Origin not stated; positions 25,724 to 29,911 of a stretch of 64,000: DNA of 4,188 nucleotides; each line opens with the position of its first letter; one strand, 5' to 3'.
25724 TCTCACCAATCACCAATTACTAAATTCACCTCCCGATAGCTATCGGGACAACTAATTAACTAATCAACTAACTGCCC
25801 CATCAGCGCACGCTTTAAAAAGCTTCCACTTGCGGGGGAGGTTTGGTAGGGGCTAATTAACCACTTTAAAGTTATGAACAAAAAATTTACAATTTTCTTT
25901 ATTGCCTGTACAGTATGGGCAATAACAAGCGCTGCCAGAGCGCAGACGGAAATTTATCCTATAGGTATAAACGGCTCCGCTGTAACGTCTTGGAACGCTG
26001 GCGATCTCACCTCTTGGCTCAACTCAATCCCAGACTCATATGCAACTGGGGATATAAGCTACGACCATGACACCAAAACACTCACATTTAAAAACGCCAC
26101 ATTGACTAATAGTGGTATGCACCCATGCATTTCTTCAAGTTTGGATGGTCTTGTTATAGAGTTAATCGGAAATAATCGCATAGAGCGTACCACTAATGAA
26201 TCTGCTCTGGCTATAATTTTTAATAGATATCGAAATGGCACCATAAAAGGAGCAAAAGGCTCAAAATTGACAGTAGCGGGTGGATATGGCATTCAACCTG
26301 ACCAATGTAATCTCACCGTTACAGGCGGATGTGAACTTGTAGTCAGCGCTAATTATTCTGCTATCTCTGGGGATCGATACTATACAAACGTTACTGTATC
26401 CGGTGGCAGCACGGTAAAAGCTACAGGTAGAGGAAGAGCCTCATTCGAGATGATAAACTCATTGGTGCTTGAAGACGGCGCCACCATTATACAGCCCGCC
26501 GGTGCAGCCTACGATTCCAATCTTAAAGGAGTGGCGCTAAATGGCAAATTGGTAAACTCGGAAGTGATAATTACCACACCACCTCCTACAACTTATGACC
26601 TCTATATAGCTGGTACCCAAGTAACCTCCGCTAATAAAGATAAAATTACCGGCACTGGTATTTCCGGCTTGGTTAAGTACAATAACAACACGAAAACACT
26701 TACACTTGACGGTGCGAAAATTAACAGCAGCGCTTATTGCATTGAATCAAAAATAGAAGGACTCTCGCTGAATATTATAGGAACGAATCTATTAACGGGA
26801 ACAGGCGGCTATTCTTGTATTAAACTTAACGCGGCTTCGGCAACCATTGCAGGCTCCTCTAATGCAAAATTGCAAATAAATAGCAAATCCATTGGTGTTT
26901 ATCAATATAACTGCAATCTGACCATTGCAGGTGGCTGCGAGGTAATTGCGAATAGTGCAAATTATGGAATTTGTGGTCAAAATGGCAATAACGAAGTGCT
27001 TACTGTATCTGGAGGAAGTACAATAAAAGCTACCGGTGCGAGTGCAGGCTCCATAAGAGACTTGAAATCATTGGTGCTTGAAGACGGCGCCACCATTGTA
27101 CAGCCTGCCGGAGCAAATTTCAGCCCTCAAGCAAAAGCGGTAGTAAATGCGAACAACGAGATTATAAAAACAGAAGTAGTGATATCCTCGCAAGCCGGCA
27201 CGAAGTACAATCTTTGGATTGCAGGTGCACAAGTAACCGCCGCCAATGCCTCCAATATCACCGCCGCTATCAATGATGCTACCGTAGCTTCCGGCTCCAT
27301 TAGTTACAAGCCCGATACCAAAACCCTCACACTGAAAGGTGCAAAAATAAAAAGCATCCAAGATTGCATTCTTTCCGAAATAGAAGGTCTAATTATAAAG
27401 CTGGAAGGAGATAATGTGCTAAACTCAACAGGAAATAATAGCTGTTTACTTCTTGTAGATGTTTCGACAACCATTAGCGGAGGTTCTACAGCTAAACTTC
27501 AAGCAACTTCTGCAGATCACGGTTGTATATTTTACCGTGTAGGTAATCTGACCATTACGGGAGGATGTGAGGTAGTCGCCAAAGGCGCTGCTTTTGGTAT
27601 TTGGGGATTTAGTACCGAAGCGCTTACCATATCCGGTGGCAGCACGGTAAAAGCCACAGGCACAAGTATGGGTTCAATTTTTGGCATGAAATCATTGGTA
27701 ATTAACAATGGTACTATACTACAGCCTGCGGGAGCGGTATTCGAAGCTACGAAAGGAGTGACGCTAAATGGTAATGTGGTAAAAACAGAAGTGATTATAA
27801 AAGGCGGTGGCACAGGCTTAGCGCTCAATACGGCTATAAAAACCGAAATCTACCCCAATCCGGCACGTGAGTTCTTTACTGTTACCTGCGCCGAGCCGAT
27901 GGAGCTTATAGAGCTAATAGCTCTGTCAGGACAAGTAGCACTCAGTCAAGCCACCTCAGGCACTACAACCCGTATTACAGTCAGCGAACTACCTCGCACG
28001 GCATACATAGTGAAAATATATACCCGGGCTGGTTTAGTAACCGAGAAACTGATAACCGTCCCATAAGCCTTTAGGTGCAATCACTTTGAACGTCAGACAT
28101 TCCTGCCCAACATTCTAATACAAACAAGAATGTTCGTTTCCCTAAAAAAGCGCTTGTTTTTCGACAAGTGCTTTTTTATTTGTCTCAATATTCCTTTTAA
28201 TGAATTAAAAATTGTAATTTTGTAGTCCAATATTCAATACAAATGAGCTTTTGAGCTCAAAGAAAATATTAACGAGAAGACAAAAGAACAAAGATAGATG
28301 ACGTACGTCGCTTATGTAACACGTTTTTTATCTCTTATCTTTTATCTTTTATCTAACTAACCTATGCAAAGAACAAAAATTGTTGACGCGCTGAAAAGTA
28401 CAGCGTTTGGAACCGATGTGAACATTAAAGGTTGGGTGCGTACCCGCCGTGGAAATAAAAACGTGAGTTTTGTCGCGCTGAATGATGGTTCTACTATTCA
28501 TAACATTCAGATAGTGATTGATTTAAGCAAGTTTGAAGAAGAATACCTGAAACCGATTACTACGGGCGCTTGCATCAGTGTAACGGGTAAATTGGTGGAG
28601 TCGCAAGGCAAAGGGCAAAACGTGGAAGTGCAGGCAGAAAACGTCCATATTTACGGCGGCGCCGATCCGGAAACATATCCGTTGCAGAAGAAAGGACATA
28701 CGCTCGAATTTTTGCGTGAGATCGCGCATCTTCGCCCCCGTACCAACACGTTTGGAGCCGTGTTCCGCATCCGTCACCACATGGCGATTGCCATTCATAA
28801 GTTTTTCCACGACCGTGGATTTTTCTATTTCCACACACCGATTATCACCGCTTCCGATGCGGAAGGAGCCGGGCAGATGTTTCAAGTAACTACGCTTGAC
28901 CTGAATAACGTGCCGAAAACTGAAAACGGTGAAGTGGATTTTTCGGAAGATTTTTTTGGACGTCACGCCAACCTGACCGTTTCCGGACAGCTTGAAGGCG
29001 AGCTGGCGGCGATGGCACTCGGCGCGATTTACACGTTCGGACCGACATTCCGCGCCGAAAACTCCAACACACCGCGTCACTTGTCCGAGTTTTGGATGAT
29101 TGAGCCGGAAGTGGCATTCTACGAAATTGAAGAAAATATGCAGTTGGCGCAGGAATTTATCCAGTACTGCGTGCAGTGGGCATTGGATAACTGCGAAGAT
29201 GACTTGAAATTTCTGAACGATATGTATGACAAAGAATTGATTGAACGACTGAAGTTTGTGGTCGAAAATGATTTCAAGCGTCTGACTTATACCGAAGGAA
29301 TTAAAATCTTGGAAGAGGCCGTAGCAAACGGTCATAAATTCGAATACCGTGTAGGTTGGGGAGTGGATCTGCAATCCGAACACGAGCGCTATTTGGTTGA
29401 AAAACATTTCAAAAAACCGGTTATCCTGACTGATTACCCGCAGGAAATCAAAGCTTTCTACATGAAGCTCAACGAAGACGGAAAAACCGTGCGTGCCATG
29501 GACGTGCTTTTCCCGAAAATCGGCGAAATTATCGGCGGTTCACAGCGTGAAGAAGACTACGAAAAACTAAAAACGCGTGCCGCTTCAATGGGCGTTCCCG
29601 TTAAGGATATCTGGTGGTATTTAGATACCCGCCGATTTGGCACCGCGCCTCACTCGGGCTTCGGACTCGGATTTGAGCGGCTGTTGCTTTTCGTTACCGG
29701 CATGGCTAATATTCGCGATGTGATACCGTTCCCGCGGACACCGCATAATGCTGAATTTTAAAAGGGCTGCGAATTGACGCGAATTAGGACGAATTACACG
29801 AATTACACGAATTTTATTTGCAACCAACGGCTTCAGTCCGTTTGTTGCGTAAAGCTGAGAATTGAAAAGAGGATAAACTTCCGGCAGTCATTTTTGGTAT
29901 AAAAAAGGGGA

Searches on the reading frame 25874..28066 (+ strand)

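Call 69: search_protein_families(library=pfam, proteins=[window:25874-28066:+], max_evalue=0.00001)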
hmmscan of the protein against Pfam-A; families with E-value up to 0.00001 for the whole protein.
window:25874-28066:+ (730 aa): 1 family
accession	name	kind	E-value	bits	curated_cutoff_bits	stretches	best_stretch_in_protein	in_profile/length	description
PF18962.6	Por_Secre_tail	-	1.6e-09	38.3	27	1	659-727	1-74/75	Secretion system C-terminal sorting domain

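Call 71: search_protein_families(library=ncbifam, proteins=[window:25874-28066:+], max_evalue=0.001)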
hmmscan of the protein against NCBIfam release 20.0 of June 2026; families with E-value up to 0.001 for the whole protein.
window:25874-28066:+ (730 aa): 1 family
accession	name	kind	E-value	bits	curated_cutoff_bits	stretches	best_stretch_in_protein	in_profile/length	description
TIGR04183.1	Por_Secre_tail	domain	2.7e-08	33.6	23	1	659-727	1-70/72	T9SS type A sorting domain-containing protein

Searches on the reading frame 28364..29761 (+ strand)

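Call 69: search_protein_families(library=pfam, proteins=[window:28364-29761:+], max_evalue=0.00001)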
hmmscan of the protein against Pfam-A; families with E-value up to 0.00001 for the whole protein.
window:28364-29761:+ (465 aa): 2 families
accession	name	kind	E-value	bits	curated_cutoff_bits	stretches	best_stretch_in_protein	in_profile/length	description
PF00152.25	tRNA-synt_2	-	2.6e-62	211.1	25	1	120-459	8-307/308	tRNA synthetases class II (D, K and N)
PF01336.31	tRNA_anti-codon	-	6.5e-14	52.1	27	1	19-96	1-74/75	OB-fold nucleic acid binding domain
